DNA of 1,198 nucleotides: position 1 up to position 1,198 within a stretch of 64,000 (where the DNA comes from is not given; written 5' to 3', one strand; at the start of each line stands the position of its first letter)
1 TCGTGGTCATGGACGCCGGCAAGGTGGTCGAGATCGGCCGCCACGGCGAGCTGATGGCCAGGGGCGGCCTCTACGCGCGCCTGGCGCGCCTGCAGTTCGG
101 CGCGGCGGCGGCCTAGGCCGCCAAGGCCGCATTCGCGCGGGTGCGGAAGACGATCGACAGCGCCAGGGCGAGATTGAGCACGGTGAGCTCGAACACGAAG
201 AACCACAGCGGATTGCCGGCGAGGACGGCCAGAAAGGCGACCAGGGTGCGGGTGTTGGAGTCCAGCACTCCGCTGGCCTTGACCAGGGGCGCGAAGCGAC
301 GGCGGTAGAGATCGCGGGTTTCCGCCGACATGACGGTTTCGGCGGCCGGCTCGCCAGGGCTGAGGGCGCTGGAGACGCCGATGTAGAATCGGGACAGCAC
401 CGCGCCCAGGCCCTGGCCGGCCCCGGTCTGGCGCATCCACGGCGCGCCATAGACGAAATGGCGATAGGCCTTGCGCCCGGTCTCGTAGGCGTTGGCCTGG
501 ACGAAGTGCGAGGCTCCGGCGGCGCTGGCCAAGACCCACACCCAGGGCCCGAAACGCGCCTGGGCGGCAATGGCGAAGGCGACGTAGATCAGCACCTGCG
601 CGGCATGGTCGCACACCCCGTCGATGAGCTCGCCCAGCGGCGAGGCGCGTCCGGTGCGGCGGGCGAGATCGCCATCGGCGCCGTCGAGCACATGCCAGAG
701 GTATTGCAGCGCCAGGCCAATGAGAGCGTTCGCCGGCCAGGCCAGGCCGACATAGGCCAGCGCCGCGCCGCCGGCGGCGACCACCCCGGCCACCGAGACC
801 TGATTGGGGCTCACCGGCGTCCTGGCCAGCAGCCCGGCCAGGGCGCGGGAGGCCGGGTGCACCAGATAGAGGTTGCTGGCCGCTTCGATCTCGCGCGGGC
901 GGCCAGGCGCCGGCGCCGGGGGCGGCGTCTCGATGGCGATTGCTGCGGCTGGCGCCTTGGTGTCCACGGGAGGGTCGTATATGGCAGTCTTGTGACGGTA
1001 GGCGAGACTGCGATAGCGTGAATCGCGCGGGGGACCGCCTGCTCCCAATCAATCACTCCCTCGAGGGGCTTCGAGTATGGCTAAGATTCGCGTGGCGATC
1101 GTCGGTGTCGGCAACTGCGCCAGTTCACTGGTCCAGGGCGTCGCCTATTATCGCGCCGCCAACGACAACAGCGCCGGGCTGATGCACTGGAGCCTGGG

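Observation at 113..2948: Fused inositol-3-phosphate synthase/cytidylyltransferase facing a CDP-alcohol phosphotransferase: a CDP-inositol pathway outside its usual hosts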

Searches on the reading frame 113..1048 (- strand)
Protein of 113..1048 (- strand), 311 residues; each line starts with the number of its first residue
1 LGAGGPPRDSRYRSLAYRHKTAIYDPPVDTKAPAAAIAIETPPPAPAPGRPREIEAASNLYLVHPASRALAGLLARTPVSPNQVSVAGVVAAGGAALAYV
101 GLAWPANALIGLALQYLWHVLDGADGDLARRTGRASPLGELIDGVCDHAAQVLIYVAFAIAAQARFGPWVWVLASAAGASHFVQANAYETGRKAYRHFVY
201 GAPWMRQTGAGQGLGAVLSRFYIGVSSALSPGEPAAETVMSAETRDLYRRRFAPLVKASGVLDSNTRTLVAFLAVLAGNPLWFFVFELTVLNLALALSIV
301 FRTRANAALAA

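Call 3: search_protein_families(library=pfam, proteins=[window:113-1048:-], max_evalue=0.01)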
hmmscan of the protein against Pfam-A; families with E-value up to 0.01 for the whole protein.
window:113-1048:- (311 aa): 1 family
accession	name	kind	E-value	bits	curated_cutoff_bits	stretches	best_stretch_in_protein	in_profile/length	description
PF01066.26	CDP-OH_P_transf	-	3.9e-09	37.5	22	1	81-177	4-94/152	CDP-alcohol phosphatidyltransferase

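Call 4: search_protein_families(library=ncbifam, proteins=[window:113-1048:-], max_evalue=0.01)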
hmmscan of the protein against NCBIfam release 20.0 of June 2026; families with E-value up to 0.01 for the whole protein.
window:113-1048:- (311 aa): 4 families
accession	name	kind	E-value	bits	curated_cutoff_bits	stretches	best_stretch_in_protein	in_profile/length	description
NF040950.1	archin_ph_syn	equivalog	1.7e-13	50.9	180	1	68-175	13-117/191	archaetidylinositol phosphate synthase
NF045883.1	PIPSynth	equivalog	1.3e-08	34.7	170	1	68-167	12-108/197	phosphatidylinositol phosphate synthase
NF041135.1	IPPtranDIPPsyn_Thcocales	equivalog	1.6e-05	24.1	580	1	79-200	250-365/419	bifunctional L-myo-inositol-1-phosphate cytidylyltransferase/CDP-L-myo-inositol myo-inositolphosphotransferase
NF053678.1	ClpnSynClsA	equivalog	0.00052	20.2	240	1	81-160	6-82/180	cardiolipin synthase ClsA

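Call 20: search_solved_structures(query=window:113-1048:-, max_evalue=0.1, show_alignments=3)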
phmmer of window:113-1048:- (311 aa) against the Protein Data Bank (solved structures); distinct sequences matched with E-value up to 0.1: 9.
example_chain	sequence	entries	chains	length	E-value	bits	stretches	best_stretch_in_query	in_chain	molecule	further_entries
4o6m_A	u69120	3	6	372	9.6e-08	35.1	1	67-181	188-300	AF2299, a CDP-alcohol phosphotransferase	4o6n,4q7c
8gyw_B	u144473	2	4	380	4.7e-07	32.8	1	116-182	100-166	Choline/ethanolaminephosphotransferase 1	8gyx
9uet_A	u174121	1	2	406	1.4e-06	31.3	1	111-175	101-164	Cholinephosphotransferase 1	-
8ero_A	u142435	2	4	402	0.0001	25.1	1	112-168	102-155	Cholinephosphotransferase 1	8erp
6h53_A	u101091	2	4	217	0.0025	20.6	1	71-171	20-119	CDP-diacylglycerol--inositol 3-phosphatidyltransferase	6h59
6h5a_A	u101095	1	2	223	0.0026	20.5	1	71-171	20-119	CDP-diacylglycerol--inositol 3-phosphatidyltransferase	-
4mnd_A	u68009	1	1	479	0.0065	19.2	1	77-160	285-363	CTP L-myo-inositol-1-phosphate cytidylyltransferase/CDP-L-myo-inositol myo-inositolphospho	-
8ul9_A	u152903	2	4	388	0.018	17.7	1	116-153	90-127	Cholinephosphotransferase 1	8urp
8urt_A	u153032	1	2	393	0.019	17.7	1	116-153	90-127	Cholinephosphotransferase 1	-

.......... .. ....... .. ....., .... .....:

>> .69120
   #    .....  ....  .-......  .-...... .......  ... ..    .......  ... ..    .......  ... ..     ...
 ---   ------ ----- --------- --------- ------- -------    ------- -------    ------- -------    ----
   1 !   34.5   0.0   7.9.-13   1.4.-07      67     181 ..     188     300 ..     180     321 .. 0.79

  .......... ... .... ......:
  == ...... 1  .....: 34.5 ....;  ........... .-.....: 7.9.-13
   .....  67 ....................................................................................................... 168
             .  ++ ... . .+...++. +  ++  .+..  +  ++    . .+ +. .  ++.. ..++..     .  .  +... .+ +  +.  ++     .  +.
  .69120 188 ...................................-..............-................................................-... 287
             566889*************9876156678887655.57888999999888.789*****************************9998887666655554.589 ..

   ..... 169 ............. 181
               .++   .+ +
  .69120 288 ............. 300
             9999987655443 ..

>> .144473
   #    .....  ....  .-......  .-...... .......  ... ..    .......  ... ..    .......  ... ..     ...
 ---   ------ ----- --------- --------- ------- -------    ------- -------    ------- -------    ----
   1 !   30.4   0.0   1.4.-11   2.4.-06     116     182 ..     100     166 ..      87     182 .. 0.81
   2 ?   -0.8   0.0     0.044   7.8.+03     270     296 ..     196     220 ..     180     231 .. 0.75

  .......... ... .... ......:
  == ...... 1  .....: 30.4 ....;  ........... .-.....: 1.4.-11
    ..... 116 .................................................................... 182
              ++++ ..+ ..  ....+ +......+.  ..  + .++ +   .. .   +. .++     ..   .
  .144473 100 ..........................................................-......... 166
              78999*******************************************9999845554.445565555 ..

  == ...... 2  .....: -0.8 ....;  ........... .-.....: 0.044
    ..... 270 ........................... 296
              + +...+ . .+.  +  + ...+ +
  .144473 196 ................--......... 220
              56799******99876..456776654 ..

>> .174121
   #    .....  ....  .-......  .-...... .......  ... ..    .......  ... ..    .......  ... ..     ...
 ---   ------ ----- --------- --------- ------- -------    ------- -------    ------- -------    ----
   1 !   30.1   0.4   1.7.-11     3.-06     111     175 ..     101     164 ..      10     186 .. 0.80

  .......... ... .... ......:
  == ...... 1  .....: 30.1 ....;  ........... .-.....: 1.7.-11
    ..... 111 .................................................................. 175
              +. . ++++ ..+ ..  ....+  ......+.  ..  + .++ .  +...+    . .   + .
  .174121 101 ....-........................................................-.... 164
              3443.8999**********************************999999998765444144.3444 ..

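Call 29: find_homologous_proteins(query=window:113-967:-, max_evalue=0.00001)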
Query window:113-967:- (284 aa): 363 proteins with E <= 0.00001 among 8000 candidates; the best 120 are listed.
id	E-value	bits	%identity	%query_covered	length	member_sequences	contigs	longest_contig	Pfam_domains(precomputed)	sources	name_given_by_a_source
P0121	9.1e-175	598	99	100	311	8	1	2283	PF01066.27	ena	-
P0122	1.3e-128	446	78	100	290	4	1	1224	PF01066.27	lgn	-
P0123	5.2e-126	438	75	98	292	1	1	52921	PF01066.27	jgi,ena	jgi:phosphatidylglycerophosphate synthase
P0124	1.4e-114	400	68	99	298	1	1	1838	PF01066.27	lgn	-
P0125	5.4e-114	398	68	100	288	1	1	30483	PF01066.27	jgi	jgi:phosphatidylglycerophosphate synthase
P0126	1.7e-113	397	69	100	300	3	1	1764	PF01066.27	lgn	-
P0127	1.1e-112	394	71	94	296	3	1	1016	PF01066.27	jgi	jgi:phosphatidylglycerophosphate synthase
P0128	1.5e-112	394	70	91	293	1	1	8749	PF01066.27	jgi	jgi:phosphatidylglycerophosphate synthase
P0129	4.4e-112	392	67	100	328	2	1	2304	PF01066.27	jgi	jgi:phosphatidylglycerophosphate synthase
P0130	2.3e-111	390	67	96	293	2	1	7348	PF01066.27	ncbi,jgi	ncbi:MAG TPA: CDP-alcohol phosphatidyltransferase family protein [Caulobacteraceae bacterium]|jgi:ph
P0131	2.3e-111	390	68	93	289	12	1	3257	PF01066.27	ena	-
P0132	1.2e-110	387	68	85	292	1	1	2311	PF01066.27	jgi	jgi:phosphatidylglycerophosphate synthase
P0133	3.3e-110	386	69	92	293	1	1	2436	PF01066.27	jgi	-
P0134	1.2e-109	384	68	91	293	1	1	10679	PF01066.27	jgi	jgi:phosphatidylglycerophosphate synthase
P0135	3.2e-109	383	67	100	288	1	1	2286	PF01066.27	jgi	jgi:phosphatidylglycerophosphate synthase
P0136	3.5e-109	383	68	91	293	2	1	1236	PF01066.27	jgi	jgi:phosphatidylglycerophosphate synthase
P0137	4.9e-109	382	68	93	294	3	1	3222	PF01066.27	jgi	jgi:phosphatidylglycerophosphate synthase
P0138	6.3e-109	382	66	100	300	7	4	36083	PF01066.27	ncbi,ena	-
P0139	8.2e-109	381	69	93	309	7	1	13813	PF01066.27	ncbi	ncbi:MAG TPA: CDP-alcohol phosphatidyltransferase family protein [Caulobacteraceae bacterium]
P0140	1.2e-108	381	68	93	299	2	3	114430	PF01066.27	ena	-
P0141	1.6e-108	380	66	100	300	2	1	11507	PF01066.27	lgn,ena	-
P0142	2.9e-108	380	66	95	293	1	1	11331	PF01066.27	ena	-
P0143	1.7e-107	377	65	100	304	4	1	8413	PF01066.27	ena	-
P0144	5.1e-107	376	66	93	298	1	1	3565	PF01066.27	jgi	jgi:phosphatidylglycerophosphate synthase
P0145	6.0e-107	375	67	95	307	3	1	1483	PF01066.27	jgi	jgi:phosphatidylglycerophosphate synthase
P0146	1.8e-106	374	67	96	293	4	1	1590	PF01066.27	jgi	jgi:phosphatidylglycerophosphate synthase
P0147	2.0e-106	374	64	100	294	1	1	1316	PF01066.27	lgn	-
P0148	2.1e-106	374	67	91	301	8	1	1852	PF01066.27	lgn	-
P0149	2.3e-106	373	65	90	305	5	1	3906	PF01066.27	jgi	jgi:phosphatidylglycerophosphate synthase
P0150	3.5e-106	373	66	95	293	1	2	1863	PF01066.27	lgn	-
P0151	4.1e-106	373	64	97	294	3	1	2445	PF01066.27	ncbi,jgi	ncbi:MAG TPA: CDP-alcohol phosphatidyltransferase family protein [Caulobacteraceae bacterium]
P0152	4.1e-106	373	64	100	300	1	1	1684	PF01066.27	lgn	-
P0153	5.0e-106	372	67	97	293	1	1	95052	PF01066.27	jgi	jgi:phosphatidylglycerophosphate synthase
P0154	8.0e-106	372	66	100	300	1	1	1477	PF01066.27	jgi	jgi:phosphatidylglycerophosphate synthase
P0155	9.4e-105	368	67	92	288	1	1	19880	PF01066.27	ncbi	ncbi:MAG: CDP-alcohol phosphatidyltransferase family protein [Caulobacteraceae bacterium]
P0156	9.6e-105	368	65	96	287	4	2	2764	PF01066.27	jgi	jgi:phosphatidylglycerophosphate synthase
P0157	1.0e-104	368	63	98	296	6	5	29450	PF01066.27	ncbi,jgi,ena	ncbi:MAG: CDP-alcohol phosphatidyltransferase family protein [Caulobacteraceae bacterium]|jgi:phosph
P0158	8.9e-102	358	64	93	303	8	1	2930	PF01066.27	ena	-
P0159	1.3e-101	358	64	94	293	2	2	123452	PF01066.27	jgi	jgi:phosphatidylglycerophosphate synthase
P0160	1.6e-101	358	61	99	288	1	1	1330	PF01066.27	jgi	jgi:phosphatidylglycerophosphate synthase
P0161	1.7e-101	357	63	92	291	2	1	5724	PF01066.27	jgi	jgi:phosphatidylglycerophosphate synthase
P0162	2.7e-101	357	63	93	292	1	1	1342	PF01066.27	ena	-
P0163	9.1e-100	352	60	94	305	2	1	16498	PF01066.27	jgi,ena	jgi:phosphatidylglycerophosphate synthase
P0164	5.0e-99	349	60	94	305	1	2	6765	PF01066.27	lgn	-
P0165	8.9e-99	348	63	93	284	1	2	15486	PF01066.27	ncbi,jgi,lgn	ncbi:MAG TPA: CDP-alcohol phosphatidyltransferase family protein [Caulobacteraceae bacterium]|jgi:ph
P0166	1.2e-98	348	63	93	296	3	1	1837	PF01066.27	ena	-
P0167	1.1e-97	345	62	93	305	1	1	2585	PF01066.27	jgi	jgi:phosphatidylglycerophosphate synthase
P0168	1.1e-97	345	59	94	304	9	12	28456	PF01066.27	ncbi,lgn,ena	-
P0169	1.2e-97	345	63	92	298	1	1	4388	PF01066.27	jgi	jgi:phosphatidylglycerophosphate synthase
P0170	1.2e-96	342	62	94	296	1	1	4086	PF01066.27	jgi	jgi:phosphatidylglycerophosphate synthase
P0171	1.5e-96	341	63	93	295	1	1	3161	PF01066.27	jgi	jgi:phosphatidylglycerophosphate synthase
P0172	6.1e-95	336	57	96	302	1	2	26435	PF01066.27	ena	-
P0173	5.4e-94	333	69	80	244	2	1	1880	PF01066.27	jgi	jgi:phosphatidylglycerophosphate synthase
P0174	2.0e-93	331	57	94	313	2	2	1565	PF01066.27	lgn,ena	-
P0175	2.9e-93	330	58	96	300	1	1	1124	PF01066.27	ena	-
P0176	5.0e-93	330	61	93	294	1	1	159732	PF01066.27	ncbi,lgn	-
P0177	8.5e-93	329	58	92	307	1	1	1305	PF01066.27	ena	-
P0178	9.5e-93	329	60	90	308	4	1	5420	PF01066.27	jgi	jgi:phosphatidylglycerophosphate synthase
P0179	1.2e-92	328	61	88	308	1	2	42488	PF01066.27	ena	-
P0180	1.4e-92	328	58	96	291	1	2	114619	PF01066.27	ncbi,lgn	-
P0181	3.2e-92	327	57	96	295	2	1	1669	PF01066.27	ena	-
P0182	1.3e-91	325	61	88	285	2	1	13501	PF01066.27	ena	-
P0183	1.3e-91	325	61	94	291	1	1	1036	PF01066.27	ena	-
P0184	1.3e-91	325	56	99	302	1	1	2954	PF01066.27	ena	-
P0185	1.7e-91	325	60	92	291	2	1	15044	PF01066.27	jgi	-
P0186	2.0e-91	324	61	90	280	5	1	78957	PF01066.27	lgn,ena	-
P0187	5.7e-91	323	56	99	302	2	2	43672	PF01066.27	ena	-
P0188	6.3e-91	323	59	95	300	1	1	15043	PF01066.27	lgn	-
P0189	8.2e-91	322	57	93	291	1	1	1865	PF01066.27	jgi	jgi:phosphatidylglycerophosphate synthase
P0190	2.4e-90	321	61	88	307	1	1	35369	PF01066.27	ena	-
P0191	3.9e-90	320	57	95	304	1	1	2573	PF01066.27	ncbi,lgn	-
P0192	4.1e-90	320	54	99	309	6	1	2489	PF01066.27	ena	-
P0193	4.9e-90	320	62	88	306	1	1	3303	PF01066.27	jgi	jgi:phosphatidylglycerophosphate synthase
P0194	6.2e-90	319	59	93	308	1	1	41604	PF01066.27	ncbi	-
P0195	6.7e-90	319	58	100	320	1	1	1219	PF01066.27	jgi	jgi:phosphatidylglycerophosphate synthase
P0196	7.7e-90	319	56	95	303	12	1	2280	PF01066.27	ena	-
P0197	8.7e-90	319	56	95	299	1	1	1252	PF01066.27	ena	-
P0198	1.7e-89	318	59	94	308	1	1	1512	PF01066.27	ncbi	-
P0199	2.4e-89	318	56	93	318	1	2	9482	PF01066.27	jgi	jgi:phosphatidylglycerophosphate synthase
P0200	2.5e-89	318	59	92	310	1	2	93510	PF01066.27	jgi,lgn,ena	-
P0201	2.6e-89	317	56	99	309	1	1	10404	PF01066.27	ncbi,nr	ncbi:MAG: CDP-alcohol phosphatidyltransferase family protein [Pseudomonadota bacterium]|nr:CDP-alcoh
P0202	5.6e-89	316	61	88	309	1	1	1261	PF01066.27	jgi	jgi:phosphatidylglycerophosphate synthase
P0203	8.8e-89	316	57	100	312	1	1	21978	PF01066.27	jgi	jgi:phosphatidylglycerophosphate synthase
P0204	1.2e-88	315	59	90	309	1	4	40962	PF01066.27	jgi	jgi:phosphatidylglycerophosphate synthase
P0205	1.4e-88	315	56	99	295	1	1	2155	PF01066.27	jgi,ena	-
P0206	1.4e-88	315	58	93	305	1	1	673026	PF01066.27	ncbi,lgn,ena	-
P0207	1.4e-88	315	57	98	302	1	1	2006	PF01066.27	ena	-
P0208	2.5e-88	314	59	92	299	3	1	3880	PF01066.27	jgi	jgi:phosphatidylglycerophosphate synthase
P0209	3.0e-88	314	61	88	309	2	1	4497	PF01066.27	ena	-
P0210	4.7e-88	313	58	94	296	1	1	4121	PF01066.27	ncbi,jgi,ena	ncbi:MAG TPA: CDP-alcohol phosphatidyltransferase family protein [Caulobacteraceae bacterium]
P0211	5.5e-88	313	54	98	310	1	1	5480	PF01066.27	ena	-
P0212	7.1e-88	313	55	100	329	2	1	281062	PF01066.27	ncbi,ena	-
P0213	7.8e-88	313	56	92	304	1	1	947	PF01066.27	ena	-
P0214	8.2e-88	313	59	89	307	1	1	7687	PF01066.27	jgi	jgi:phosphatidylglycerophosphate synthase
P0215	1.5e-87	312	56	93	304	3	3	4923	PF01066.27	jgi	-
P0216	1.7e-87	312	59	88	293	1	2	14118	PF01066.27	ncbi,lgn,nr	ncbi:MAG TPA: CDP-alcohol phosphatidyltransferase family protein [Caulobacteraceae bacterium]|nr:CDP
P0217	1.8e-87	311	57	95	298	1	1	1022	PF01066.27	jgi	jgi:phosphatidylglycerophosphate synthase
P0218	3.4e-87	311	54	95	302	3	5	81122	PF01066.27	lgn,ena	-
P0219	4.0e-87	310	55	90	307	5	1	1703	PF01066.27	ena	-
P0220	4.3e-87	310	57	94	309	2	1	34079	PF01066.27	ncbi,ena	-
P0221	5.5e-87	310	53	99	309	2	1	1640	PF01066.27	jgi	jgi:phosphatidylglycerophosphate synthase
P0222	5.7e-87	310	57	90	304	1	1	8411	PF01066.27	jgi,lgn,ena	-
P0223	5.8e-87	310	58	93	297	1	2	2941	PF01066.27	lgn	-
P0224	6.8e-87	310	59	88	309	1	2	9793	PF01066.27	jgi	jgi:phosphatidylglycerophosphate synthase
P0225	5.5e-86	307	53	98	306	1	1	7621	PF01066.27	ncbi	ncbi:MAG: CDP-alcohol phosphatidyltransferase family protein [Caulobacteraceae bacterium]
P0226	5.7e-86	307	56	93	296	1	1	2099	PF01066.27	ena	-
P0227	6.6e-86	306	56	94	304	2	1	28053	PF01066.27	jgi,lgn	jgi:phosphatidylglycerophosphate synthase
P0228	9.3e-86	306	56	93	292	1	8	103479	PF01066.27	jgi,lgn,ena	jgi:phosphatidylglycerophosphate synthase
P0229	1.0e-85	306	56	93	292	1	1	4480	PF01066.27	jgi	jgi:phosphatidylglycerophosphate synthase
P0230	1.1e-85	306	56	92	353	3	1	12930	PF01066.27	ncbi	-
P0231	1.7e-85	305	57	89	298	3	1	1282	PF01066.27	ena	-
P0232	3.0e-85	304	64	82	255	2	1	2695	PF01066.27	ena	-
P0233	4.6e-85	304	56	94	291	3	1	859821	PF01066.27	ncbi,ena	-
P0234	4.9e-85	303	58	93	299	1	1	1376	PF01066.27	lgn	-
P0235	5.0e-85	303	55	96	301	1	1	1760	PF01066.27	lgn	-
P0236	5.2e-85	303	57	93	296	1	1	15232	PF01066.27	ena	-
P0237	5.8e-85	303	56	93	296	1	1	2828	PF01066.27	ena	-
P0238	8.3e-85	303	55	90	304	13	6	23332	PF01066.27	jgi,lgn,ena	jgi:phosphatidylglycerophosphate synthase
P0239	1.2e-84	302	54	90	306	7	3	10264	PF01066.27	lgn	-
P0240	1.7e-84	302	56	93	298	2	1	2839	PF01066.27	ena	-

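Call 39: predict_structure(alignment_id=A2)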
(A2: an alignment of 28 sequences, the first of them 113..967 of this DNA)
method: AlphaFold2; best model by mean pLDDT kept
length: 284 residues; sequences in the alignment: 28
mean_pLDDT: 90.6   pTM: 0.86
mean pLDDT of the five models: 90.6, 89.5, 89.3, 88.7, 88.3
residues with pLDDT >= 90: 231; 70-90: 26; 50-70: 12; < 50: 15
segments of 3 or more residues with pLDDT < 50: 1-3, 8-19
pLDDT, mean of each block of 10 residues (from residue 1): 48 44 86 95 98 98 99 98 98 96 91 93 98 97 98 96 92 78 83 91 91 92 96 96 98 97 98 96 93
secondary structure, 60 per line:
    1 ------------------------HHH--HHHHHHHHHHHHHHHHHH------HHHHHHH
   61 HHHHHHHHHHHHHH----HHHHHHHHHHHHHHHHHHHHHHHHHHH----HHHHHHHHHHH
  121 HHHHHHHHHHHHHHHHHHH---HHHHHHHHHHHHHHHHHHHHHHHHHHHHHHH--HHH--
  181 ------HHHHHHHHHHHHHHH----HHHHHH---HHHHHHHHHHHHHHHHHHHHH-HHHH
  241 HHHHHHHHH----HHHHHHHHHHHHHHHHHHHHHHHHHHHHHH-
elements in order: H30-47 H54-74 H79-105 H110-139 H143-173 H187-201 H206-211 H215-235 H237-249 H254-283
